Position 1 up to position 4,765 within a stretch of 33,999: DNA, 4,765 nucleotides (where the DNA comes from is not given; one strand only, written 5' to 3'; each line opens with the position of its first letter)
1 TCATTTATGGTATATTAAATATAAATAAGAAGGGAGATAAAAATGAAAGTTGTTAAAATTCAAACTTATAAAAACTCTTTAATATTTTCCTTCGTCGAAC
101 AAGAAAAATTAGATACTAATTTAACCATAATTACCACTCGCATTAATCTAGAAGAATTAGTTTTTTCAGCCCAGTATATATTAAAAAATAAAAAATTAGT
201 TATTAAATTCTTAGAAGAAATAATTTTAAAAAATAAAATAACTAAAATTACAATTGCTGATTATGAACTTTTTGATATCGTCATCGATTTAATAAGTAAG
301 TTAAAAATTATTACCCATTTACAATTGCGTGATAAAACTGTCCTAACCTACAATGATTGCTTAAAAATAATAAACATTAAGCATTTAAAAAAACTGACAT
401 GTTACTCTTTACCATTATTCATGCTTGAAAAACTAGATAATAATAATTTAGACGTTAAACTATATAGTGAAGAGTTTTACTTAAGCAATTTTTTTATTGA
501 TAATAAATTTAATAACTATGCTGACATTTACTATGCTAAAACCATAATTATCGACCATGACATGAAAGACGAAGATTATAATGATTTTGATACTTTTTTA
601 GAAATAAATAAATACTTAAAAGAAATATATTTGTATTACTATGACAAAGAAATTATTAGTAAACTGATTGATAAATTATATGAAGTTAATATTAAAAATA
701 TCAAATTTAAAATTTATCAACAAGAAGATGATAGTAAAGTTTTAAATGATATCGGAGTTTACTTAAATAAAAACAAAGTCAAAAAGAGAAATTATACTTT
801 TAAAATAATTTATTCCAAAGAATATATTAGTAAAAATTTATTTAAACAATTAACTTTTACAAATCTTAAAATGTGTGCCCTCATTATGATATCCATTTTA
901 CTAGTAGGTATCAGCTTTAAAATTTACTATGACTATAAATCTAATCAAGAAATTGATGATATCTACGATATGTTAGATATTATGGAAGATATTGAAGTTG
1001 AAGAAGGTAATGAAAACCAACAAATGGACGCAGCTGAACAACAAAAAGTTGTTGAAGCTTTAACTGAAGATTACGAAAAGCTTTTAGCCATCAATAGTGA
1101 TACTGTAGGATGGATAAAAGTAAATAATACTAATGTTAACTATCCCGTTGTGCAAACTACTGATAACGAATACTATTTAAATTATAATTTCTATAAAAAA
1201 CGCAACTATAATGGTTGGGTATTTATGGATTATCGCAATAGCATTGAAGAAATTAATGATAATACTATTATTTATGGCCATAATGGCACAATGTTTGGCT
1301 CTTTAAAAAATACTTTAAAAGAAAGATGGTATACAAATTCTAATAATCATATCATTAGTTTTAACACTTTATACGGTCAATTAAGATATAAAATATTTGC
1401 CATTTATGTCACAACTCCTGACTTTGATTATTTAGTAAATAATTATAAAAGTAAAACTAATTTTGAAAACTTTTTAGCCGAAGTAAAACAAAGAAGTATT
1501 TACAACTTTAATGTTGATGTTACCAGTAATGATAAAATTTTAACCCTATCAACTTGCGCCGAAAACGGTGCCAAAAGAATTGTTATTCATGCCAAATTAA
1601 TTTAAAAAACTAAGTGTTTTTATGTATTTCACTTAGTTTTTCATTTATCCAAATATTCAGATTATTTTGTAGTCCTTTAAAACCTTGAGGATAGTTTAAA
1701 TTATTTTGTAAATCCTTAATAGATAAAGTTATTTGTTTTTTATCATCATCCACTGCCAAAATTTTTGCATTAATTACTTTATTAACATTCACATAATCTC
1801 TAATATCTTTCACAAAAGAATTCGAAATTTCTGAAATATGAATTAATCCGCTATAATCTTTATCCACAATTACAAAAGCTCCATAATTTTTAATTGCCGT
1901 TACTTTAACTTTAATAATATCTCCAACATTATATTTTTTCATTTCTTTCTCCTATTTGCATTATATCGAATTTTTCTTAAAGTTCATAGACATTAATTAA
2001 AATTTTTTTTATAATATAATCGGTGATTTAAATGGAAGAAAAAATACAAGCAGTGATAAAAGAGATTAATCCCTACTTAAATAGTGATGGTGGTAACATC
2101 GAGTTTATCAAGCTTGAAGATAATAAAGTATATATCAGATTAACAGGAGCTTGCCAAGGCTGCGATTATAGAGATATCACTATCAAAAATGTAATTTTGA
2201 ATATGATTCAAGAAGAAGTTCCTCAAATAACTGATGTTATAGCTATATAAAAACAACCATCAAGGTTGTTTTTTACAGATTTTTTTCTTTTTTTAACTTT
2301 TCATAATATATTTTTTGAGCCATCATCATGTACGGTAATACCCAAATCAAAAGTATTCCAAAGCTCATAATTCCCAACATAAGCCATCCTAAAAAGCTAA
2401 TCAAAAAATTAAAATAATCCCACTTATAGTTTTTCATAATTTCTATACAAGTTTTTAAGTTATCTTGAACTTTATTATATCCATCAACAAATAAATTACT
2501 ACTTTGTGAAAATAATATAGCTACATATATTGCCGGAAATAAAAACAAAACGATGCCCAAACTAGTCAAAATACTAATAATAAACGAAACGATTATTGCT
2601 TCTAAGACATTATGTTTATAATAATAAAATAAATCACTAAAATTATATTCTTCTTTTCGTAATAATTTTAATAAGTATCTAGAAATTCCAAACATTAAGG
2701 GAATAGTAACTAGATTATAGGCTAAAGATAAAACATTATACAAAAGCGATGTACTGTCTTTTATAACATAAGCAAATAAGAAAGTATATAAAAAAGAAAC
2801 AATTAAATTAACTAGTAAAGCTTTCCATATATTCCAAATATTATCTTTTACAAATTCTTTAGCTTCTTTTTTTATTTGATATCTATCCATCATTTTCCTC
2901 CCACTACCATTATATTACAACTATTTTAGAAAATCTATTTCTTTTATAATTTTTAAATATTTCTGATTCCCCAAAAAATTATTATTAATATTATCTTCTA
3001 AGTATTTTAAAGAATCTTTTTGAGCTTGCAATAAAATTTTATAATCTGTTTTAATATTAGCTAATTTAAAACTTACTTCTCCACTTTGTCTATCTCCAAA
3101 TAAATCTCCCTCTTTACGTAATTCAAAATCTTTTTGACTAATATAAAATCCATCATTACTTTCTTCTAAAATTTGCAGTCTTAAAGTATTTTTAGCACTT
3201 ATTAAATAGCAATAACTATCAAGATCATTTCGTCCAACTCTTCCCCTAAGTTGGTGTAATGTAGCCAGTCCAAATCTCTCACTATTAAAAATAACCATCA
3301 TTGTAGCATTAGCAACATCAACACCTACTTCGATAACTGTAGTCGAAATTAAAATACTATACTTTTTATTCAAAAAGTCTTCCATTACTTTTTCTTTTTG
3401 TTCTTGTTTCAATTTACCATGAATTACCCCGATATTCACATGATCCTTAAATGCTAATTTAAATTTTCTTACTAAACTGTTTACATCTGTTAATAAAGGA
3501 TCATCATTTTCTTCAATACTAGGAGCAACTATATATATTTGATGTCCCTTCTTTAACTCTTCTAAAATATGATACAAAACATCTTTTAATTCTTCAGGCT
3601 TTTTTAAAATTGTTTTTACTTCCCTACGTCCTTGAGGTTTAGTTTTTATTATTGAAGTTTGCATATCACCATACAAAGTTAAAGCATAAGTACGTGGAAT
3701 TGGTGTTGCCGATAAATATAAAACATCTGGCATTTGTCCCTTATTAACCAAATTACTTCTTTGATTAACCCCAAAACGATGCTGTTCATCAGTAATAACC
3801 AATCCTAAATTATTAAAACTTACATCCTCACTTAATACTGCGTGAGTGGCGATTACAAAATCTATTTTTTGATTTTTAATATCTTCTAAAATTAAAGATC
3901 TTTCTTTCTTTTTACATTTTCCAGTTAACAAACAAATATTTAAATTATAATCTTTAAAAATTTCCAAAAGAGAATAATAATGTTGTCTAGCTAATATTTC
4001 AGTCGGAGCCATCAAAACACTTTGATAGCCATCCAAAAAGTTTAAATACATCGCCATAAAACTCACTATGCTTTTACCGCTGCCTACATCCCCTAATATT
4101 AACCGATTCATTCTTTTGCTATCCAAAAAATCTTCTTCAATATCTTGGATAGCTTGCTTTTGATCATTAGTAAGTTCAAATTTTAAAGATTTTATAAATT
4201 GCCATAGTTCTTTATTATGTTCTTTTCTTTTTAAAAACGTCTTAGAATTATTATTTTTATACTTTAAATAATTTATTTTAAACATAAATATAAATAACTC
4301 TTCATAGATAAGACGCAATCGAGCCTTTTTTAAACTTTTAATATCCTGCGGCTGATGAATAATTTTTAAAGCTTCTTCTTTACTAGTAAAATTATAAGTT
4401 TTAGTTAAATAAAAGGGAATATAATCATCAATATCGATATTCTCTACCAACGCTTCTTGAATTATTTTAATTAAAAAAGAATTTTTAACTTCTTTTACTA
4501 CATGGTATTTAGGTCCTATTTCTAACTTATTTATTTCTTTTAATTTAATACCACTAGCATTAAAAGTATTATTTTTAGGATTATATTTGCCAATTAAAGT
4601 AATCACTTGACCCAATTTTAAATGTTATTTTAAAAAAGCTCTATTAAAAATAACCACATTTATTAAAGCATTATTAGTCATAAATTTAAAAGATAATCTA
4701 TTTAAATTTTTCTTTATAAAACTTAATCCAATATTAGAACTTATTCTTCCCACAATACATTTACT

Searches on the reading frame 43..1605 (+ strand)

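Call 14: search_protein_families(library=pfam, proteins=[window:43-1605:+], max_evalue=0.01)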
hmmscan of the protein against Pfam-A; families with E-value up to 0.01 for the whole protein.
window:43-1605:+ (520 aa): 1 family
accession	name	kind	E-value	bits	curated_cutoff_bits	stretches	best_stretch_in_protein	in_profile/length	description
PF04203.18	Sortase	-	2.1e-15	57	26.6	1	358-519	1-124/125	Sortase domain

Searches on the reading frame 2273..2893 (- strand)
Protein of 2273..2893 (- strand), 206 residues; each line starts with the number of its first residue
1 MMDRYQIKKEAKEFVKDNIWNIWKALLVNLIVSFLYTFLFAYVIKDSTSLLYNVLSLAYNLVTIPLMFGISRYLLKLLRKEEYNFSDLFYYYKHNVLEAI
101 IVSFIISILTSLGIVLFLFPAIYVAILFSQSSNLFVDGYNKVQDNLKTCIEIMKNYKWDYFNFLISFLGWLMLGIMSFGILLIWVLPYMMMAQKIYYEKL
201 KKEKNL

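Call 14: search_protein_families(library=pfam, proteins=[window:2273-2893:-], max_evalue=0.01)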
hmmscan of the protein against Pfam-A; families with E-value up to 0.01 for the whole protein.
window:2273-2893:- (206 aa): 2 families
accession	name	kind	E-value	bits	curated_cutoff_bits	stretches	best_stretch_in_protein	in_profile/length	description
PF06161.16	DUF975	-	4.5e-24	86.1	34.8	2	114-203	152-242/243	Protein of unknown function (DUF975)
PF06790.16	UPF0259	-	7.7e-05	23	31.4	1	100-173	134-204/248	Uncharacterised protein family (UPF0259)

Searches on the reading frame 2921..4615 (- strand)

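Call 14: search_protein_families(library=pfam, proteins=[window:2921-4615:-], max_evalue=0.01)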
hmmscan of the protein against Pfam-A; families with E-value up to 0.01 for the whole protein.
window:2921-4615:- (564 aa): 6 families
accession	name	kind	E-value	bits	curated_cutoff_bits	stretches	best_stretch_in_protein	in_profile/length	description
PF00271.37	Helicase_C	-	6.9e-28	97.6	23.5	2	345-463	4-109/110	Helicase conserved C-terminal domain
PF00270.35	DEAD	-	1.4e-24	87.1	26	1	149-309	1-163/167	DEAD/DEAH box helicase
PF04851.21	ResIII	-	6.5e-15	55.9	22.5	1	146-305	2-162/164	Type III restriction enzyme, res subunit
PF19833.4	RecG_dom3_C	-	2e-07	31.4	26.8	1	487-544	2-60/87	ATP-dependent DNA helicase RecG, domain 3, C-terminal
PF22590.2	Cas3-like_C_2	-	1.2e-06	29.2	27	1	379-464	16-105/106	CRISPR-associated nuclease/helicase Cas3, C-terminal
PF07517.20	SecA_DEAD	-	0.002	17.9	24.6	1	177-240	99-162/290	SecA DEAD-like domain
